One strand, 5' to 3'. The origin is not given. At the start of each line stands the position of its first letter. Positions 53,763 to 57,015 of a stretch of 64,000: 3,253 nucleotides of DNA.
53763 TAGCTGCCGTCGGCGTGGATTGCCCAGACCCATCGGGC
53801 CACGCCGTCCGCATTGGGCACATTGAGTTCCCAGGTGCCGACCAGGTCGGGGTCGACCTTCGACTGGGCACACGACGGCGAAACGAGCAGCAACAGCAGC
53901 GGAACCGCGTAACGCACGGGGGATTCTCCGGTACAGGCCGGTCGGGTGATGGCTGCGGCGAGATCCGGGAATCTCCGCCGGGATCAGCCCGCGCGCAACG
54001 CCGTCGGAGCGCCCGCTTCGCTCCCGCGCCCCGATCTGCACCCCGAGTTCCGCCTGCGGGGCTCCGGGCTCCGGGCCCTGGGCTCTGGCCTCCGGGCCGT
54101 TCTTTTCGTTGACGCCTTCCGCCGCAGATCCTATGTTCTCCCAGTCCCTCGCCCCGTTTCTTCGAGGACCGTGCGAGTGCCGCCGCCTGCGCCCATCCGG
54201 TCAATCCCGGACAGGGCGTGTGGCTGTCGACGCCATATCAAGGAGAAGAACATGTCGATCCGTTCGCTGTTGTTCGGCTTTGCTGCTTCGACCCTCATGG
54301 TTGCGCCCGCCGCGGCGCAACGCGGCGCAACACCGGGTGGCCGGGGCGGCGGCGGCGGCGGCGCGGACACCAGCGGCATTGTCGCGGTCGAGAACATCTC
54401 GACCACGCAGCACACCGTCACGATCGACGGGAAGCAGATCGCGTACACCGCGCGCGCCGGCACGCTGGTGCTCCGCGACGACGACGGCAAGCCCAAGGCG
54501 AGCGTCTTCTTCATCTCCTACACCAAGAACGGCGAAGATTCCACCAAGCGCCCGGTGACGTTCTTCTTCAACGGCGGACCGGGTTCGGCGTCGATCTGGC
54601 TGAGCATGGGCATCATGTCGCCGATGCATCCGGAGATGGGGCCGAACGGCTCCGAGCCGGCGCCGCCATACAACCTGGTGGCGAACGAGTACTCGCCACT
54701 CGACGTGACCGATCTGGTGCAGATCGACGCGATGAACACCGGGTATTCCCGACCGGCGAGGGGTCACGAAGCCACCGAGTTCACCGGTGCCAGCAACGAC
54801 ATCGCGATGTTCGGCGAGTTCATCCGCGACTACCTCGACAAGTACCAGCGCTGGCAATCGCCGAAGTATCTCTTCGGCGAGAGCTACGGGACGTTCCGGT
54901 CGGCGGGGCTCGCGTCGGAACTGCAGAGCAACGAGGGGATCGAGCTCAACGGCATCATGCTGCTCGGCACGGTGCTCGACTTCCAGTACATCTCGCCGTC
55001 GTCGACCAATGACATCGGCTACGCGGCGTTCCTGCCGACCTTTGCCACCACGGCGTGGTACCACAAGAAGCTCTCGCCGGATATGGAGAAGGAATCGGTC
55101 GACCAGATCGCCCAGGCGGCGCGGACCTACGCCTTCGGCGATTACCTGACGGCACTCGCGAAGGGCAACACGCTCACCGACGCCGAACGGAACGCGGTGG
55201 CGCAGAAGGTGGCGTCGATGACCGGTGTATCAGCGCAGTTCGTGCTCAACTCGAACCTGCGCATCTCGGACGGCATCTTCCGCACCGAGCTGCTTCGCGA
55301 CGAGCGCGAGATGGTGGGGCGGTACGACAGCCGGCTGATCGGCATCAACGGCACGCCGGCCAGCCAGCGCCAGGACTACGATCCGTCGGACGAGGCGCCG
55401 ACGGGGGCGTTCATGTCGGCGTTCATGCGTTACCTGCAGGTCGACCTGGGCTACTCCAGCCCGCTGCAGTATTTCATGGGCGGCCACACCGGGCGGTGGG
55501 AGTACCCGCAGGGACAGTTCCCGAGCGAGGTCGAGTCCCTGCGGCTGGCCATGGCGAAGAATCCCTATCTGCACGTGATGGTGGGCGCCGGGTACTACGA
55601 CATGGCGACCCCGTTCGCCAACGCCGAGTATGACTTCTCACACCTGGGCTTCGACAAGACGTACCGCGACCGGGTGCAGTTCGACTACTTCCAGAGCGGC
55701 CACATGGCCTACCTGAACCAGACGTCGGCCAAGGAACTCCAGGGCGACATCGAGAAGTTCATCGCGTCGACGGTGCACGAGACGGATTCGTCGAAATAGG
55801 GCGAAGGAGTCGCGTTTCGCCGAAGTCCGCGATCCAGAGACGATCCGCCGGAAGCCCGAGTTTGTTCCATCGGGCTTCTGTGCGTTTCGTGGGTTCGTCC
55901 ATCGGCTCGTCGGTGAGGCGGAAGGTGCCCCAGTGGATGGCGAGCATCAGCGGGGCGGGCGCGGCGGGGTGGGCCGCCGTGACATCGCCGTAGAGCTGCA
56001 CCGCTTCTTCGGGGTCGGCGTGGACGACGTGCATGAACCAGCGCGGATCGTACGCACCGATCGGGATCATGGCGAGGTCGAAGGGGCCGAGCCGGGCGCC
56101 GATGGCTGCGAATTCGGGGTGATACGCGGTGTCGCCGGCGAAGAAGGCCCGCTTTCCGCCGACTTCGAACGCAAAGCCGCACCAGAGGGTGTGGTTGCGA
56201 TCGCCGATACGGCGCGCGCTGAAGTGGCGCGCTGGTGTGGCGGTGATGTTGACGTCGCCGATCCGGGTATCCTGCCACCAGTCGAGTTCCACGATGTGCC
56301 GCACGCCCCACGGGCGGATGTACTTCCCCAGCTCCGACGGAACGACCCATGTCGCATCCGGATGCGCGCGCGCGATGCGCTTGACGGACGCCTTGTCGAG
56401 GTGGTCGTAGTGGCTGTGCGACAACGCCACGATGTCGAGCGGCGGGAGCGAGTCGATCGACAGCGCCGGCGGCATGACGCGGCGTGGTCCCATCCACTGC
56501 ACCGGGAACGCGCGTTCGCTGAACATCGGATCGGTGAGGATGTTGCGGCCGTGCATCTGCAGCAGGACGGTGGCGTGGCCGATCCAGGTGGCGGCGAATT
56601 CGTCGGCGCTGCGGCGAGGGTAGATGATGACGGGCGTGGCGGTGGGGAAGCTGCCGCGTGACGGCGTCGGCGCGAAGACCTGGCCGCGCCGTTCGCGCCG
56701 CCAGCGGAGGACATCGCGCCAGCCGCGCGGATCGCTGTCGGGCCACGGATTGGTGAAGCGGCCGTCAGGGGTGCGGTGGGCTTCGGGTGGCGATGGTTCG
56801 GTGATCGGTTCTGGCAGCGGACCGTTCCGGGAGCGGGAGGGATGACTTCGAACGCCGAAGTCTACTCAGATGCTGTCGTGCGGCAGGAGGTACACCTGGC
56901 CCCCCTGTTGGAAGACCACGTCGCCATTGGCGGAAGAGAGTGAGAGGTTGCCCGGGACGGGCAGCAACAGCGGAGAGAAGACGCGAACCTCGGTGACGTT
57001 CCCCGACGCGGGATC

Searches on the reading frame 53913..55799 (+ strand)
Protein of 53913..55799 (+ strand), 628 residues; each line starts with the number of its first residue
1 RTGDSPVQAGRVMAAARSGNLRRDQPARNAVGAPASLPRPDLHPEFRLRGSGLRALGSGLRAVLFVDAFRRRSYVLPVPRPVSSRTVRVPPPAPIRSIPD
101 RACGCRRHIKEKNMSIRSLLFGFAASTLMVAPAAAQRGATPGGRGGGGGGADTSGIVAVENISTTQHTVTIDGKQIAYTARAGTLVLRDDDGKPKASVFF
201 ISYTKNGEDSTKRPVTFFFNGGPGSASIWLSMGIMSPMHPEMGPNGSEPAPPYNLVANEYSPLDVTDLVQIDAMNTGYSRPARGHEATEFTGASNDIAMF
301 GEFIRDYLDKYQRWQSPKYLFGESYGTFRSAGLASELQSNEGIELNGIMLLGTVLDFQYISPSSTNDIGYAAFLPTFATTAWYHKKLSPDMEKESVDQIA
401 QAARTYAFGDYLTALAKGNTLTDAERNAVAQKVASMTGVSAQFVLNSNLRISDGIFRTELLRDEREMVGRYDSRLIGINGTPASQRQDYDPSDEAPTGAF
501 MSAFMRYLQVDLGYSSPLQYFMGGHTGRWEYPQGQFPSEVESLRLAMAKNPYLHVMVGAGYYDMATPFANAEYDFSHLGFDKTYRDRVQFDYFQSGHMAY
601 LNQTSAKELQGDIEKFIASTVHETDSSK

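Call 69: search_protein_families(library=pfam, proteins=[window:53913-55799:+], max_evalue=0.0001)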
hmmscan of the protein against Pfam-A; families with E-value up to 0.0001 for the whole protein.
window:53913-55799:+ (628 aa): 1 family
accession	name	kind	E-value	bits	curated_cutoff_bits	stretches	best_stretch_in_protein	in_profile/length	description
PF00450.28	Peptidase_S10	-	1.7e-13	51.2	21.9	1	193-587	21-369/420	Serine carboxypeptidase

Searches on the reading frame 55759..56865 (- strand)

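Call 69: search_protein_families(library=pfam, proteins=[window:55759-56865:-], max_evalue=0.0001)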
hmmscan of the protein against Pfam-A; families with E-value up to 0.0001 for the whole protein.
window:55759-56865:- (368 aa): 3 families
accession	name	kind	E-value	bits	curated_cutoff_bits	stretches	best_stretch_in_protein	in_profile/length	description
PF12706.13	Lactamase_B_2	-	1.5e-45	155.7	27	1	107-312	1-200/200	Beta-lactamase superfamily domain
PF13483.12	Lactamase_B_3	-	4.1e-18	66.3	24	1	93-294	3-150/160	Beta-lactamase superfamily domain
PF00753.33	Lactamase_B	-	6.3e-06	26.7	22.7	1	96-257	5-161/196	Metallo-beta-lactamase superfamily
